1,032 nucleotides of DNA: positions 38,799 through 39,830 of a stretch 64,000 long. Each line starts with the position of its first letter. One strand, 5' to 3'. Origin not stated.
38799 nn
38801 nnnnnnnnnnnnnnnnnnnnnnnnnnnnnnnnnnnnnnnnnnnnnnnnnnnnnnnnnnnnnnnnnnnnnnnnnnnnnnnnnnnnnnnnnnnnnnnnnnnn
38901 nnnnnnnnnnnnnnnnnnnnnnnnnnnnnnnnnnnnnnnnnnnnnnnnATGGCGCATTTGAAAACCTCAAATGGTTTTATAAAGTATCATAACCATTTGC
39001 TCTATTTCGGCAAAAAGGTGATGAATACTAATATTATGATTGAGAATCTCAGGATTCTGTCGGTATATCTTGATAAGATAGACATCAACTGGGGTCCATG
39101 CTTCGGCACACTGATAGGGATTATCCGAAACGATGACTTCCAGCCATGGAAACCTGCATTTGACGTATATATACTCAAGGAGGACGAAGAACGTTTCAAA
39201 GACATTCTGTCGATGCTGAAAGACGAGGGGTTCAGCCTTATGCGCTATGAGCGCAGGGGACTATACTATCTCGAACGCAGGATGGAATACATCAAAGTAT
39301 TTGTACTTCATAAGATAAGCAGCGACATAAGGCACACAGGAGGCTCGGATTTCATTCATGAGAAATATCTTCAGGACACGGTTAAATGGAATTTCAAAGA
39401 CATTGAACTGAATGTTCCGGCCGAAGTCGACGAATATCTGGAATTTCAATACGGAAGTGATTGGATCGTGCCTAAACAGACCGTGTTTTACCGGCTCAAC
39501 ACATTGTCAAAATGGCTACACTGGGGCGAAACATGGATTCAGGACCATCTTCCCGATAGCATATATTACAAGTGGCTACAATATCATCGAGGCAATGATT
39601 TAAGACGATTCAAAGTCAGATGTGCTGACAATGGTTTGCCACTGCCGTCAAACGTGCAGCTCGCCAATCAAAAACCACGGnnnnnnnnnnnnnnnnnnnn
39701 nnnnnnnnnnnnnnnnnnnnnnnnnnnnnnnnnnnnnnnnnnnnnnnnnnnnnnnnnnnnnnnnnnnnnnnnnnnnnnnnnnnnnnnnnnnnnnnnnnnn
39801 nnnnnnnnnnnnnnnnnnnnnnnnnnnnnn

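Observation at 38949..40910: Tandem LicD paralogs: a LicD-like domain with a degenerated acidic motif fused to a TagD-like cytidylyltransferase, followed by a canonical LicD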

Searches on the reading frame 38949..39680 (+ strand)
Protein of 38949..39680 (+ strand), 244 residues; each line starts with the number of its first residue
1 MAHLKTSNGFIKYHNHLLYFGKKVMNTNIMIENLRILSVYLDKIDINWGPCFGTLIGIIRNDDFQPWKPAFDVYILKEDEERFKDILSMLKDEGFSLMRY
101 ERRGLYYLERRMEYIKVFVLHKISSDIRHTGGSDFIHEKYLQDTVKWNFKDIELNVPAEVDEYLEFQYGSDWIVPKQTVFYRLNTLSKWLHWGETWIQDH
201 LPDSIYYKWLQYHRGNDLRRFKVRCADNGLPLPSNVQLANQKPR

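Call 17: search_protein_representatives(protein=window:38949-39680:+)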
Query: 244 residues. Proteins with E-value up to 0.001 (for the whole library): 952; up to 1e-10: 103; up to 1e-30: 11. The best 150 are listed.
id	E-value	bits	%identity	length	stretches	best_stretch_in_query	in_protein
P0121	6.9e-96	337.3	62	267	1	1-244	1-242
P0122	2.6e-82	292.8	54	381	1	1-244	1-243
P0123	5.9e-66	239.2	69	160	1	1-149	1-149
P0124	8.8e-57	209.1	43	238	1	4-237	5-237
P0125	1.2e-54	202.1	75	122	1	1-118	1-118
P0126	8.8e-46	173.1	36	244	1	1-238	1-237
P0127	6.6e-45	170.2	37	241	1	1-237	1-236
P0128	3.0e-34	135.2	36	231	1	1-208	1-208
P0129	1.3e-32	129.9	37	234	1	1-221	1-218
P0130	2.0e-32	129.3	72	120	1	1-79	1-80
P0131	1.2e-31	126.7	74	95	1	129-204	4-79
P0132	4.4e-30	121.6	32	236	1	1-230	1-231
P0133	1.1e-28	117.1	32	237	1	1-235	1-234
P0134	1.5e-28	116.6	34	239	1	1-232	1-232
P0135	1.1e-27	113.7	31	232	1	1-220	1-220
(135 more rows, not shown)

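Call 40: predict_structure(alignment_id=A2)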
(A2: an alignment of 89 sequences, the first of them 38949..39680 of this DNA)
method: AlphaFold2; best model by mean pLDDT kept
length: 244 residues; sequences in the alignment: 89
mean_pLDDT: 94.6   pTM: 0.91
mean pLDDT of the five models: 94.6, 94.6, 94.4, 94.1, 94.1
residues with pLDDT >= 90: 219; 70-90: 17; 50-70: 8; < 50: 0
segments of 3 or more residues with pLDDT < 50: none
pLDDT, mean of each block of 10 residues (from residue 1): 95 86 91 98 98 98 96 98 98 97 96 97 96 96 98 98 98 94 90 92 93 94 97 90 59
secondary structure, 60 per line:
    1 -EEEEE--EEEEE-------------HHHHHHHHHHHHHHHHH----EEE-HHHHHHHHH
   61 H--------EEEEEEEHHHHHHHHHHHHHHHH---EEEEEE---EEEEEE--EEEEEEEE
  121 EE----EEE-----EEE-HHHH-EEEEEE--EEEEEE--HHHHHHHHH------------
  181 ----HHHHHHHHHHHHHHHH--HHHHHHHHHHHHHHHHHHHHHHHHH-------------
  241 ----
elements in order: E2-6 E9-13 H27-43 E48-50 H52-61 E70-76 H77-92 E96-101 E105-110 E113-122 E127-129 E135-137 H139-142 E144-149 E152-157 H160-168 H185-200 H203-227

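Call 52: find_encoding_contigs(protein=P0124, flank=8000, max_places=4)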
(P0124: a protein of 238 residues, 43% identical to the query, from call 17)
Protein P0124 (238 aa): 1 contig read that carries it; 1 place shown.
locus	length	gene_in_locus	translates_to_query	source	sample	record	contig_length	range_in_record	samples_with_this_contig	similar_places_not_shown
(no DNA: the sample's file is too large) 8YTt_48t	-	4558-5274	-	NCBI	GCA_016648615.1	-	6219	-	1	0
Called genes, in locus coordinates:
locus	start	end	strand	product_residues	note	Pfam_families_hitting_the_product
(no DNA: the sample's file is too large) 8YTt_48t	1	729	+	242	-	?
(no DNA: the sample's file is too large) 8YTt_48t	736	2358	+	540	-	PF13229:Beta_helix (faint)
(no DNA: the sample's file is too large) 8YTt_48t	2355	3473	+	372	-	PF13692:Glyco_trans_1_4 (weak)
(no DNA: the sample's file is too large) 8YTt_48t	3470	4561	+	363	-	PF20706:GT4-conflict (weak), PF00534:Glycos_transf_1, PF13692:Glyco_trans_1_4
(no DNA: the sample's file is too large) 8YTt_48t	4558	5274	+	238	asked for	PF04991:LicD (weak)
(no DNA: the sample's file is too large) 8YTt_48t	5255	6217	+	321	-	?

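Call 53: find_encoding_contigs(protein=P0126, flank=8000, max_places=3)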
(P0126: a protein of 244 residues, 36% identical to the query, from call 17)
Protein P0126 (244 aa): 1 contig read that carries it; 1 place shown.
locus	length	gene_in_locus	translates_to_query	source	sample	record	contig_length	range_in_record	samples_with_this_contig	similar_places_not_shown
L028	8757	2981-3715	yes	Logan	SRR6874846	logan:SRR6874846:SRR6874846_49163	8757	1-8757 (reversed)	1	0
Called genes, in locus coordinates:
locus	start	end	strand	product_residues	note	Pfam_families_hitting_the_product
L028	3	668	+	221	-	?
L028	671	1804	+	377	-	PF02776:TPP_enzyme_N, PF02775:TPP_enzyme_C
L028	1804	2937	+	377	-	PF00266:Aminotran_5, PF01212:Beta_elim_lyase (weak)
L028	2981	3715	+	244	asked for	PF04991:LicD (faint)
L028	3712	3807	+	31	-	-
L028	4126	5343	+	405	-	-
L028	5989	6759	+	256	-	PF03808:Glyco_tran_WecG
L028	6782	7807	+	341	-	PF01408:GFO_IDH_MocA, PF02894:GFO_IDH_MocA_C, PF22725:GFO_IDH_MocA_C3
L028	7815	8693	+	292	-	-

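Call 54: find_encoding_contigs(protein=P0127, flank=8000, max_places=3)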
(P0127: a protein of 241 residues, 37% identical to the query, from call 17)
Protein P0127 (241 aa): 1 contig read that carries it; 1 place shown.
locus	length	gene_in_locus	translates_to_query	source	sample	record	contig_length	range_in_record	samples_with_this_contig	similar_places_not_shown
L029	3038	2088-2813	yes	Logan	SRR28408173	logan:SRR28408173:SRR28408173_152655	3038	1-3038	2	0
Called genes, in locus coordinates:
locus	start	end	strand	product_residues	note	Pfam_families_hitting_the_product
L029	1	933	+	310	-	?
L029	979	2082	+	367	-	PF20706:GT4-conflict (weak), PF00534:Glycos_transf_1, PF13692:Glyco_trans_1_4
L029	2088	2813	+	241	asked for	PF04991:LicD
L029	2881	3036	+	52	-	?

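Call 83: search_solved_structures(query=A2, max_evalue=1, show_alignments=1)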
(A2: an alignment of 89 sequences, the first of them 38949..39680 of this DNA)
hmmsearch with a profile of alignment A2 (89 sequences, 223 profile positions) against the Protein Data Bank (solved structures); distinct sequences matched with E-value up to 1: 5.
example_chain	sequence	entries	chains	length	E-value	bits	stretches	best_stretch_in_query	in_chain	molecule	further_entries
6kaj_A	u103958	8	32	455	1.6e-11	47.4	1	38-168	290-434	Fukutin-related protein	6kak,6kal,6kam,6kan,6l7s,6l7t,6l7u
7anc_A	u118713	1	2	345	0.52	13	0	130-167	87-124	GDP-L-fucose synthase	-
7cxt_A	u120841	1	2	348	0.53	13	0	130-167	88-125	GDP-L-fucose synthase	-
7m13_A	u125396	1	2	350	0.54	13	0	130-167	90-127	GDP-L-fucose synthase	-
2qxy_A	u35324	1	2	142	0.54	13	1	73-124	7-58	Response regulator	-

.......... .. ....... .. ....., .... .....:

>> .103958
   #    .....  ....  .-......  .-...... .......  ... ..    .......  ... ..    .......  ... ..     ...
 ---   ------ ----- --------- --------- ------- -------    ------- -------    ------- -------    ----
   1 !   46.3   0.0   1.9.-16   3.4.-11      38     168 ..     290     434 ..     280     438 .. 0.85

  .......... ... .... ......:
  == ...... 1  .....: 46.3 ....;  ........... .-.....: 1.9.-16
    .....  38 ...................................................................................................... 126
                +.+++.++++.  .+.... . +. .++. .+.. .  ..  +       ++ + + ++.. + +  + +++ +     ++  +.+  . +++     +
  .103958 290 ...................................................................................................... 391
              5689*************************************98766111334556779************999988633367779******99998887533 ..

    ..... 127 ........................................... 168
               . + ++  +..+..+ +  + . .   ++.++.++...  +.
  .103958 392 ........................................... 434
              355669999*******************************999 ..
